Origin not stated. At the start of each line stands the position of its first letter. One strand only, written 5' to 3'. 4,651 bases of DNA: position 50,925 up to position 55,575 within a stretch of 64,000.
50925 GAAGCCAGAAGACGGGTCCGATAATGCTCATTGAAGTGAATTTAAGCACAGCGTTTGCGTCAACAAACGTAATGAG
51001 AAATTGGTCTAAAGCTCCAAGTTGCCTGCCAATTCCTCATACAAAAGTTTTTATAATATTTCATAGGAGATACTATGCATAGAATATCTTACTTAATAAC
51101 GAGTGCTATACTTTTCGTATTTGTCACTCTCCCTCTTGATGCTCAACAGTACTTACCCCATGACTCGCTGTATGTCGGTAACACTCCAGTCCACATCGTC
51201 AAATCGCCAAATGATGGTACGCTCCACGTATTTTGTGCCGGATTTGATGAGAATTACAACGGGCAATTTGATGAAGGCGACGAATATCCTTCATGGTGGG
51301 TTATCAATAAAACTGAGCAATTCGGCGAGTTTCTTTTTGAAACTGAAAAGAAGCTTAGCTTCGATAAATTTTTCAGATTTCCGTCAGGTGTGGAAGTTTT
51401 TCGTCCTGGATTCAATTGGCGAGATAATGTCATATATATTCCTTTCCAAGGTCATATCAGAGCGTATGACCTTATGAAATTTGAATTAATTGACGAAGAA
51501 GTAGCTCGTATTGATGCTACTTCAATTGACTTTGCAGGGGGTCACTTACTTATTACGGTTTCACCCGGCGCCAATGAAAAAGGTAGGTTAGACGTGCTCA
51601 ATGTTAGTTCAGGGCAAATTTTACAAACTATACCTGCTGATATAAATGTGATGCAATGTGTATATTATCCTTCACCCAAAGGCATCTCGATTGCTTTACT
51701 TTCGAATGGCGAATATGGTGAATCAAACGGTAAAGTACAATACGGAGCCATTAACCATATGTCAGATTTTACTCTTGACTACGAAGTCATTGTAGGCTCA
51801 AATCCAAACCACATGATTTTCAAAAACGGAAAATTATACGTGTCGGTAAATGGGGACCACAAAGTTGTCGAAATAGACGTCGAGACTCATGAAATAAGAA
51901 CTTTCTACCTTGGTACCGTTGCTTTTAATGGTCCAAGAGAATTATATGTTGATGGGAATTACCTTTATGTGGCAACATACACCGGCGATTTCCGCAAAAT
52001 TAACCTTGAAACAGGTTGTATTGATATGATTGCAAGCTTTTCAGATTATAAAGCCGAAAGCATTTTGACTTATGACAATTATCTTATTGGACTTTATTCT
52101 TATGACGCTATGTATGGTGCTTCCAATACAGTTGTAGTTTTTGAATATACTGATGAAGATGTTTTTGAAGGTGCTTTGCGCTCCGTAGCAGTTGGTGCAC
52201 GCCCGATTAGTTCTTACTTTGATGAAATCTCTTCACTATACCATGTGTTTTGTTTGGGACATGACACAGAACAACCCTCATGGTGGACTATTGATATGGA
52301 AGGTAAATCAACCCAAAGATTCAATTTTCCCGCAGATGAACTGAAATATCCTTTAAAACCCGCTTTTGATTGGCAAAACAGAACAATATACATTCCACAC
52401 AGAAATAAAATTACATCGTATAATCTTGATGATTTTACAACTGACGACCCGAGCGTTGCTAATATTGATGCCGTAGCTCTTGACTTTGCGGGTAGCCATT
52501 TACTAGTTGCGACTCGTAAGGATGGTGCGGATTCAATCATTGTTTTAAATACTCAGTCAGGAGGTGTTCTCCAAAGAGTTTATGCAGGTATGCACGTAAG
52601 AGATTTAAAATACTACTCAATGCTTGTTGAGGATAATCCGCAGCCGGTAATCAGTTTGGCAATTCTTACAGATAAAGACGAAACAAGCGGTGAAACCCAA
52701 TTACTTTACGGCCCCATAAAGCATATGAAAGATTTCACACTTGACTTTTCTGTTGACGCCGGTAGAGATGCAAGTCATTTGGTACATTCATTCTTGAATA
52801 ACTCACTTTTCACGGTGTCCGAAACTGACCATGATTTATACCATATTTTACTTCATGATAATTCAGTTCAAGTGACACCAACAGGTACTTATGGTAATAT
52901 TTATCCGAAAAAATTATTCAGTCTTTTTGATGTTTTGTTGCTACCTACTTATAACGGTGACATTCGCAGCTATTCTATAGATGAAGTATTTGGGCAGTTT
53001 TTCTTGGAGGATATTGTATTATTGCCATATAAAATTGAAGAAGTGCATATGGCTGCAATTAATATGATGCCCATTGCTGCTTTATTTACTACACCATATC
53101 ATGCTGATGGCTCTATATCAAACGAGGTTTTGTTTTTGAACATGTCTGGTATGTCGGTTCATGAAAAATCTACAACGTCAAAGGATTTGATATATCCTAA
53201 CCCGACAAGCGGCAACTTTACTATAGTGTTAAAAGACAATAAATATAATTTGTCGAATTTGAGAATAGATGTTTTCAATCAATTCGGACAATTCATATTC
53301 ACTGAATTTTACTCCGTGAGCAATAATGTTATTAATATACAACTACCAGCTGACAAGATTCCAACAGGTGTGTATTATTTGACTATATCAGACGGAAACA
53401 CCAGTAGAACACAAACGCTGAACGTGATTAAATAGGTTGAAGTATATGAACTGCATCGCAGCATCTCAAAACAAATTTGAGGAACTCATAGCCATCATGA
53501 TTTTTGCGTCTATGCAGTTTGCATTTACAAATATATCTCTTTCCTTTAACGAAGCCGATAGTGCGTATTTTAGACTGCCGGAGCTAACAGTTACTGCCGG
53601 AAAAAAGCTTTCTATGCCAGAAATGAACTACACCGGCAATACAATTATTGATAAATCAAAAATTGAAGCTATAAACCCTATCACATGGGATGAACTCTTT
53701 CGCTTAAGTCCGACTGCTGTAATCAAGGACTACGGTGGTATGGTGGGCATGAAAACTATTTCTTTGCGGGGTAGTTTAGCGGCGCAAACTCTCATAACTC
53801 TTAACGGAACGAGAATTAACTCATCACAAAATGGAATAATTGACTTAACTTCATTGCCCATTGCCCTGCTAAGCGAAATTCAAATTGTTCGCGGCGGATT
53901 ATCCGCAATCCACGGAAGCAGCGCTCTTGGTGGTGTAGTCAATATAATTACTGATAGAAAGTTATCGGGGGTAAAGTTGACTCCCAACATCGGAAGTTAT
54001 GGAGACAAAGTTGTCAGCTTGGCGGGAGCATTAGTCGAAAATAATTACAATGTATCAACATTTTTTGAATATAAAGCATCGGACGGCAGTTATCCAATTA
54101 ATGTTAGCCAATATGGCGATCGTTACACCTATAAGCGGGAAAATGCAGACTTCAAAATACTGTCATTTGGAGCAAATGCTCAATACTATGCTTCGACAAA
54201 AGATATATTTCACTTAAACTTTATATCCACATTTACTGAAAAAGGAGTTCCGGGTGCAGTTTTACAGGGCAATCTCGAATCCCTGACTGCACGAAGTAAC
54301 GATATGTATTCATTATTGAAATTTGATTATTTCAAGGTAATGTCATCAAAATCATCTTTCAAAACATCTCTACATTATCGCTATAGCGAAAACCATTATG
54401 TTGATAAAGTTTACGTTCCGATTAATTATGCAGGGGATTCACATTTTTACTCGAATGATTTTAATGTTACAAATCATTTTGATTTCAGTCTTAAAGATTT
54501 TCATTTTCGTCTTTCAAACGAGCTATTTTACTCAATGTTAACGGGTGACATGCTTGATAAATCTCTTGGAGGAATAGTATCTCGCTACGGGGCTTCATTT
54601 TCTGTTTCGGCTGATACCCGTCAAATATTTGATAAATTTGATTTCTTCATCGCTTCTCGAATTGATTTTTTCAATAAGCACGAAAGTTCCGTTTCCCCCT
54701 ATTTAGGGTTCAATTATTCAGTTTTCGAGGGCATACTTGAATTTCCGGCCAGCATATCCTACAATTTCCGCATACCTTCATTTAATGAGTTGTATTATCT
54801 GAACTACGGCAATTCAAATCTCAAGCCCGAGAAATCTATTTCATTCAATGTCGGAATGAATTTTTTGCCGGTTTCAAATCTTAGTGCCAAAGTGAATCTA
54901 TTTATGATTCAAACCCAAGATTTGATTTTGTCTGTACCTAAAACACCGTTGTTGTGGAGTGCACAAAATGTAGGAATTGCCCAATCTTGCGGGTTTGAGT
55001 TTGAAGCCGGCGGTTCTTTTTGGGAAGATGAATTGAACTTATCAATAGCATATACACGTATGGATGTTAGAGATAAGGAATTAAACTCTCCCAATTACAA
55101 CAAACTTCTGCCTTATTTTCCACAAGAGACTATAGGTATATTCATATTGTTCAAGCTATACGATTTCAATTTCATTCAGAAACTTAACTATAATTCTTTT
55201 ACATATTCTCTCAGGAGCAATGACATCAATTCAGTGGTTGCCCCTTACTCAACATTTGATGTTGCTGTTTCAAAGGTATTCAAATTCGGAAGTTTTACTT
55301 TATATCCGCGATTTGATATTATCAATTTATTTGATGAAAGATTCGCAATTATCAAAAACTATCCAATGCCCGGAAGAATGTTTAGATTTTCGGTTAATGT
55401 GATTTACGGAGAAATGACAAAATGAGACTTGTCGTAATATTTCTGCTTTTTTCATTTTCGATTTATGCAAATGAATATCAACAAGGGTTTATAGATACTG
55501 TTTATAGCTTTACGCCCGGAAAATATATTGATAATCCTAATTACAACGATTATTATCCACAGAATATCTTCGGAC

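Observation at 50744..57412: Cobalamin riboswitch in front of a TonB-receptor operon whose accessory proteins are T9SS cargo: candidate undescribed corrinoid-capture system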

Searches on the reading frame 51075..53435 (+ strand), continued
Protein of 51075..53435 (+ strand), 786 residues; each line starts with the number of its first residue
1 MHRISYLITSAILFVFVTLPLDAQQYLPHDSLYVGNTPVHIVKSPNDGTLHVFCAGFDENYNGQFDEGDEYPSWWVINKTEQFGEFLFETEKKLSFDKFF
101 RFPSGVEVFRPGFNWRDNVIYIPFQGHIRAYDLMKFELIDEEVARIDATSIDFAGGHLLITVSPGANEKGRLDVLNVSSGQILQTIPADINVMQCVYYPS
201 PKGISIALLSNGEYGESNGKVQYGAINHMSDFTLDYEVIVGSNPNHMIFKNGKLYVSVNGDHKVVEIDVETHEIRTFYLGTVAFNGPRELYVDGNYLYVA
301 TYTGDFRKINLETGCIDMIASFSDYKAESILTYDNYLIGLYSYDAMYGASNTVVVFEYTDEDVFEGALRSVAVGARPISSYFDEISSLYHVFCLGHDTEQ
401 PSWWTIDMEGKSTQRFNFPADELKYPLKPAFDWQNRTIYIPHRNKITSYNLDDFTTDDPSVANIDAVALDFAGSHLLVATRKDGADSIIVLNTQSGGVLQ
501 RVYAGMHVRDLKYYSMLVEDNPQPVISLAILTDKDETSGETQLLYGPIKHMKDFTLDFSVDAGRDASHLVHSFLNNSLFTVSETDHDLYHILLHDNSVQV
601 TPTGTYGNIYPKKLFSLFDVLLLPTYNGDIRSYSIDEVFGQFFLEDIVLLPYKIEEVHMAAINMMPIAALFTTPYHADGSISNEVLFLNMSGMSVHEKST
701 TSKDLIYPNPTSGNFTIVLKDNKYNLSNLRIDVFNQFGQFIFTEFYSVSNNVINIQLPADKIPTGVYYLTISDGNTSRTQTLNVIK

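Call 49: fold_search(model_id=the predicted structure, library=pdb)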
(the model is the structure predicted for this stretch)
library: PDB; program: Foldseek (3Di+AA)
matches with E <= 10: 1970; with E <= 0.001: 1598
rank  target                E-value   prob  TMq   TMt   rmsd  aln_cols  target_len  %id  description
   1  4a2m_D                2.1e-17  1.00  0.26  0.27  24.8       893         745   10  Structure of the periplasmic domain of the heparin and heparan sulphate sensing hybrid two component system BT4663 in  (released 2012-05-02)
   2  4a2l_F                3.7e-17  1.00  0.26  0.28  24.8       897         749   10  Structure of the periplasmic domain of the heparin and heparan sulphate sensing hybrid two component system BT4663 in  (released 2012-05-02)
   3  4a2m_A                4.1e-17  1.00  0.26  0.28  24.8       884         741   10  Structure of the periplasmic domain of the heparin and heparan sulphate sensing hybrid two component system BT4663 in  (released 2012-05-02)
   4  4a2l_B                6.7e-17  1.00  0.27  0.28  24.1       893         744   10  Structure of the periplasmic domain of the heparin and heparan sulphate sensing hybrid two component system BT4663 in  (released 2012-05-02)
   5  3ott_B                9.3e-17  1.00  0.31  0.32  21.4       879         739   11  Crystal Structure of the extracellular domain of the putative one component system BT4673 from B. thetaiotaomicron (released 2011-08-10)
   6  4a2l_E                1.1e-16  1.00  0.27  0.28  24.1       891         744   10  Structure of the periplasmic domain of the heparin and heparan sulphate sensing hybrid two component system BT4663 in  (released 2012-05-02)
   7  4a2l_C                1.2e-16  1.00  0.28  0.29  24.3       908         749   10  Structure of the periplasmic domain of the heparin and heparan sulphate sensing hybrid two component system BT4663 in  (released 2012-05-02)
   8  4a2m_B                1.3e-16  1.00  0.26  0.28  24.8       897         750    9  Structure of the periplasmic domain of the heparin and heparan sulphate sensing hybrid two component system BT4663 in  (released 2012-05-02)
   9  4a2l_A                1.5e-16  1.00  0.26  0.28  24.1       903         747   10  Structure of the periplasmic domain of the heparin and heparan sulphate sensing hybrid two component system BT4663 in  (released 2012-05-02)
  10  7mq8_LT               3.6e-16  1.00  0.30  0.27  20.8       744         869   12  Cryo-EM structure of the human SSU processome, state pre-A1 (released 2021-09-22)
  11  3va6_B                1.0e-15  1.00  0.32  0.33  21.5       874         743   11  Crystal Structure of the extracellular domain of the putative hybrid two component system BT4673 from B. thetaiotaomic (released 2012-06-13)
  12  9e78_0L               2.8e-15  1.00  0.25  0.31  25.1       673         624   11  48-nm repeat of the Leishmania tarentolae doublet microtubule (released 2025-03-12)
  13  7mqa_LT               3.2e-15  1.00  0.30  0.27  20.5       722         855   12  Cryo-EM structure of the human SSU processome, state post-A1 (released 2021-09-22)
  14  8g2z_0U               4.6e-15  1.00  0.25  0.32  24.4       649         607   11  48-nm doublet microtubule from Tetrahymena thermophila strain CU428 (released 2023-06-14)
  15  7mq8_LR               5.6e-15  1.00  0.28  0.28  20.9       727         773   11  Cryo-EM structure of the human SSU processome, state pre-A1 (released 2021-09-22)
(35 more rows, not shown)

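Call 98: search_protein_representatives(alignment_id=A2)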
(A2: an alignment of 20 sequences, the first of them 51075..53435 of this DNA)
Query: 20 sequences, 781 profile positions. Proteins with E-value up to 0.001 (for the whole library): 315391; up to 1e-10: 3170; up to 1e-30: 201. The best 150 are listed.
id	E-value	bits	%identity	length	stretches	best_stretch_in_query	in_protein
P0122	0.0e+00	1157.7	-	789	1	1-781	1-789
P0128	0.0e+00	1113.7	-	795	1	1-781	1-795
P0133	0.0e+00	1022.2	-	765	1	1-781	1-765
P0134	7.4e-297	1003.2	-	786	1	1-781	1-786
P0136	1.1e-248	843.9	-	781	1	1-781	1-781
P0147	3.7e-220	749.5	-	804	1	2-781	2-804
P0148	2.3e-213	727.0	-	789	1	16-781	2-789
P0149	1.1e-196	671.9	-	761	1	5-781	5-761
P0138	1.5e-182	625.2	-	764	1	1-781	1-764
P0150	3.5e-166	571.0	-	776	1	1-781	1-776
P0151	5.4e-164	563.8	-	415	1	13-424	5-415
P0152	4.8e-154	530.9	-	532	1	253-781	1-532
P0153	9.4e-151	520.0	-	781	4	351-646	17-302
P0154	8.9e-141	487.0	-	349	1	152-498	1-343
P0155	5.7e-137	474.4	-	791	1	1-781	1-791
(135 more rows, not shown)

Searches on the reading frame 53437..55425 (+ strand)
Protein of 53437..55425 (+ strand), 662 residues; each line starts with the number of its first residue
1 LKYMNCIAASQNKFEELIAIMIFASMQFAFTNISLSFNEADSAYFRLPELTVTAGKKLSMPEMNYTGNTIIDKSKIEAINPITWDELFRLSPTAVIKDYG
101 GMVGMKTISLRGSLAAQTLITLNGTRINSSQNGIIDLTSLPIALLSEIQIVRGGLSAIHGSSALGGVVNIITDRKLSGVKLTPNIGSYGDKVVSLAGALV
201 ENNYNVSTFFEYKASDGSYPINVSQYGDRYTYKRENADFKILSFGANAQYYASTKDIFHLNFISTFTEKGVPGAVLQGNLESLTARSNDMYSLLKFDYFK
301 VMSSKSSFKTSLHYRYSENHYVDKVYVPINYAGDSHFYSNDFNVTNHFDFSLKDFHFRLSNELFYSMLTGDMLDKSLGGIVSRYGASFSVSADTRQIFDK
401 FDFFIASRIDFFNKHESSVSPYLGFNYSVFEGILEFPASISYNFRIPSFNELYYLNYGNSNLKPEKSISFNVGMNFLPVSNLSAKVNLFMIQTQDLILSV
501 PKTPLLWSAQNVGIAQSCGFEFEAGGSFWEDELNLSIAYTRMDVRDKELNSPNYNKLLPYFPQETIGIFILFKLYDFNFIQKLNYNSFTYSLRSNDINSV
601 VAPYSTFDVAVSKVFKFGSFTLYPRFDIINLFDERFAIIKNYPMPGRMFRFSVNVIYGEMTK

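Call 5: search_protein_families(library=pfam, proteins=[window:53437-55425:+], max_evalue=0.01)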
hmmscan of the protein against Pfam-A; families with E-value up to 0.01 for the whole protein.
window:53437-55425:+ (662 aa): 2 families
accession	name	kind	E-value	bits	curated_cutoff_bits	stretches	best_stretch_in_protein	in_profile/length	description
PF00593.30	TonB_dep_Rec_b-barrel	-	1.1e-28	101.7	27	1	223-613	62-421/436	TonB dependent receptor-like, beta-barrel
PF07715.20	Plug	-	3.4e-13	50.5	23.9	1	69-167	10-107/107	TonB-dependent Receptor Plug Domain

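Call 6: search_protein_families(library=ncbifam, proteins=[window:53437-55425:+], max_evalue=0.1)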
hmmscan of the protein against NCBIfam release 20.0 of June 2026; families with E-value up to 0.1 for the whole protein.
window:53437-55425:+ (662 aa): 23 families
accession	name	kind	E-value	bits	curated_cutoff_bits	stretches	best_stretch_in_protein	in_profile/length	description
TIGR01779.1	TonB-B12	equivalog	4.5e-42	144.4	599.7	2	30-238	14-225/614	TonB-dependent vitamin B12 receptor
NF007926.1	PRK10641.1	equivalog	1.9e-33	115.9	836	2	50-227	30-209/617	TonB-dependent vitamin B12 receptor BtuB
TIGR01783.1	TonB-siderophor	subfamily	1.4e-23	83.5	223.5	2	414-655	403-647/649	TonB-dependent siderophore receptor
TIGR01785.1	TonB-hemin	subfamily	8.7e-23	80.6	316.85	2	398-655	403-675/677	TonB-dependent heme/hemoglobin receptor family protein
TIGR01786.1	TonB-hemlactrns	subfamily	2.5e-19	69.1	323.75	2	408-551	427-594/719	TonB-dependent hemoglobin/transferrin/lactoferrin family receptor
NF010012.0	PRK13486.1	equivalog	8.1e-19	67.4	924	2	100-175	78-160/696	TonB-dependent receptor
NF010038.0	PRK13513.1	equivalog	1e-14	54.1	942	2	104-174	89-166/659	ligand-gated channel protein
NF049947.1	TonB_dep_PCPU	exception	1.6e-14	53.1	800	2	85-185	73-176/685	TonB-dependent receptor, PCPU motif-type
NF010010.0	PRK13483.1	equivalog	1.2e-13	49.9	927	1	104-174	87-164/660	ligand-gated channel protein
NF038079.1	TonB_sider_MxcH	equivalog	2.1e-13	49.3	925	2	97-230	164-300/792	TonB-dependent siderophore myxochelin receptor MxcH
NF007478.2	PRK10064.1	equivalog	2.2e-12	46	745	1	105-174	86-159/663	catecholate siderophore receptor CirA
NF049944.1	TonB_dep_PUIUD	equivalog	3.4e-10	38.9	850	2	134-192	132-195/686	TonB-dependent receptor, PUIUD motif-type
NF010011.0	PRK13484.1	equivalog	2.3e-09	36.1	1197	2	105-173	85-159/682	IreA family TonB-dependent siderophore receptor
NF010651.0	PRK14050.1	equivalog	2.1e-08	32.8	884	2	83-186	99-199/730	TonB-dependent siderophore receptor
NF050067.1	TonBEntbctnRecCfrA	equivalog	1.6e-07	30.1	1200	1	101-174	80-159/698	TonB-dependent ferric enterobactin receptor CfrA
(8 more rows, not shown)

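Call 71: search_solved_structures(query=window:53437-55425:+, max_evalue=1e-10)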
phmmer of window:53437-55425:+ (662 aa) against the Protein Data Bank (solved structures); distinct sequences matched with E-value up to 1e-10: 10.
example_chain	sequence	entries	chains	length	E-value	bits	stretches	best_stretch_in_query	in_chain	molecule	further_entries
8blw_A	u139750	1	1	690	1.3e-32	116.2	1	45-658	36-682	Vitamin B12 transporter BtuB1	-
8bmx_C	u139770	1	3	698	8.5e-32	113.5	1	383-654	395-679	Putative TonB-linked outer membrane receptor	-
8p98_A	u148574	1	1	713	3.2e-26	95.1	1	405-655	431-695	Vitamin B12 transporter BtuB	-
8p97_A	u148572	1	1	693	3.3e-26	95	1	405-655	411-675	TonB-dependent receptor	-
1nqf_A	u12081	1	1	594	2e-24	89.1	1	51-212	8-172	Vitamin B12 receptor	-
3rgn_A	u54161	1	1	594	6.7e-24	87.4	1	51-212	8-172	Vitamin B12 transporter BtuB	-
3rgm_A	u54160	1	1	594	7.3e-24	87.3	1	51-212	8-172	Vitamin B12 transporter BtuB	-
1nqe_A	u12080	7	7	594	9.7e-24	86.9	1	51-212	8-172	Vitamin B12 receptor | Vitamin B12 transporter btuB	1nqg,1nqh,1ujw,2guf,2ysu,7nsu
2gsk_A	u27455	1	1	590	1.2e-23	86.6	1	51-212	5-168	Vitamin B12 transporter btuB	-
3m8b_A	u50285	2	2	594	1.2e-23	86.6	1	51-212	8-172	Vitamin B12 transporter btuB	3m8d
